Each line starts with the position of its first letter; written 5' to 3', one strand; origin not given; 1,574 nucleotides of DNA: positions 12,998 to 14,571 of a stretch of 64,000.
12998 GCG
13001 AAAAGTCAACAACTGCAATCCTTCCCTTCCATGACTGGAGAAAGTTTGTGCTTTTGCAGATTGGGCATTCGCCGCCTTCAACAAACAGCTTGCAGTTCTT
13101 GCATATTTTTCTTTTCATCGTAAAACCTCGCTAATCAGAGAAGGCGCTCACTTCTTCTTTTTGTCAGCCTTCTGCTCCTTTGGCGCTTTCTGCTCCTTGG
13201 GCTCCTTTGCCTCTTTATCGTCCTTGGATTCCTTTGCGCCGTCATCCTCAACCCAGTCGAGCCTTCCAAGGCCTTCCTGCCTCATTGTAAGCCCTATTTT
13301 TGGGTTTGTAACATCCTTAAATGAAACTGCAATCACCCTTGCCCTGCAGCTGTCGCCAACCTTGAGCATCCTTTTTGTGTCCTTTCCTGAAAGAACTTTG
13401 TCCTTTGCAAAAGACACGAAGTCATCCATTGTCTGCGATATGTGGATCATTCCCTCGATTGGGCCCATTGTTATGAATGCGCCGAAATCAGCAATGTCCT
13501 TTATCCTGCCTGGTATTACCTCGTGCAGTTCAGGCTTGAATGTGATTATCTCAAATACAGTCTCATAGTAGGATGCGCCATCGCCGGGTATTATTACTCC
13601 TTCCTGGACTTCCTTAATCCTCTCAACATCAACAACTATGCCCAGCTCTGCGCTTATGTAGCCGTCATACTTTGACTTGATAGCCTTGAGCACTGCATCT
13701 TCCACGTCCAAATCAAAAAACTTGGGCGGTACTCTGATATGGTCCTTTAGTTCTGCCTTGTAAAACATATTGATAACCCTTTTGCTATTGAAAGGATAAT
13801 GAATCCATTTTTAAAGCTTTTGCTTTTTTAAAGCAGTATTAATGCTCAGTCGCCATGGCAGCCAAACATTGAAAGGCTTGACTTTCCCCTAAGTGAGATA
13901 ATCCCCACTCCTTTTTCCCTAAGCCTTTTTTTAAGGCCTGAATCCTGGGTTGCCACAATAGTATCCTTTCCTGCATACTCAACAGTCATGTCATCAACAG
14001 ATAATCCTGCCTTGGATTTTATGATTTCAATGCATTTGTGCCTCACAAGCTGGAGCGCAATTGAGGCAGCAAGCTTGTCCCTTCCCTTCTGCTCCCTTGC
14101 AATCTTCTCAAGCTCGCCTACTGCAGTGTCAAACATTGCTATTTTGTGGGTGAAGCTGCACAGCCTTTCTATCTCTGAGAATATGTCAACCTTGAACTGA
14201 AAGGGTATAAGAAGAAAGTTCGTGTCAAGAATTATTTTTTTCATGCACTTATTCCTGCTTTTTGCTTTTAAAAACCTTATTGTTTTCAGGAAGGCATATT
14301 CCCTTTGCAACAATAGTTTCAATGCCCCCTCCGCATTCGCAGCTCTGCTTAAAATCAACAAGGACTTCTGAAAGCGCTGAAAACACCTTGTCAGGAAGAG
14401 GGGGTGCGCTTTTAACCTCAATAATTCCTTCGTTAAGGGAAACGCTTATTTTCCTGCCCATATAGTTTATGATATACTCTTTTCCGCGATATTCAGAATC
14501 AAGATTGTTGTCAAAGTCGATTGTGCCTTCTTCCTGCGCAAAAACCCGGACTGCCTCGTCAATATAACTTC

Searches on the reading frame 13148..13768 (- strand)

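Call 90: search_protein_families(library=pfam, proteins=[window:13148-13768:-], max_evalue=0.00001)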
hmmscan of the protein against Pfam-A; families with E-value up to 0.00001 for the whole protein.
window:13148-13768:- (206 aa): 2 families
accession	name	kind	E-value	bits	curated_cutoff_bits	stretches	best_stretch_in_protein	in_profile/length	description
PF03876.22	SHS2_Rpb7-N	-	3.9e-14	52.9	24.8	1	8-64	1-57/57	SHS2 domain found in N terminus of Rpb7p/Rpc25p/MJ0397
PF00575.29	S1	-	7.9e-11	42.6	22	1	78-148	1-62/74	S1 RNA binding domain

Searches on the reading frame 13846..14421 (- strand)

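Call 90: search_protein_families(library=pfam, proteins=[window:13846-14421:-], max_evalue=0.00001)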
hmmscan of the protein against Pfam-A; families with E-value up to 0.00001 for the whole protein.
window:13846-14421:- (191 aa): 1 family
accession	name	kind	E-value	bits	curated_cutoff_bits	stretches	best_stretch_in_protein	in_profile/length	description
PF18477.7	PIN_9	-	5.3e-25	88.3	26.3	1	63-180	1-116/116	PIN like domain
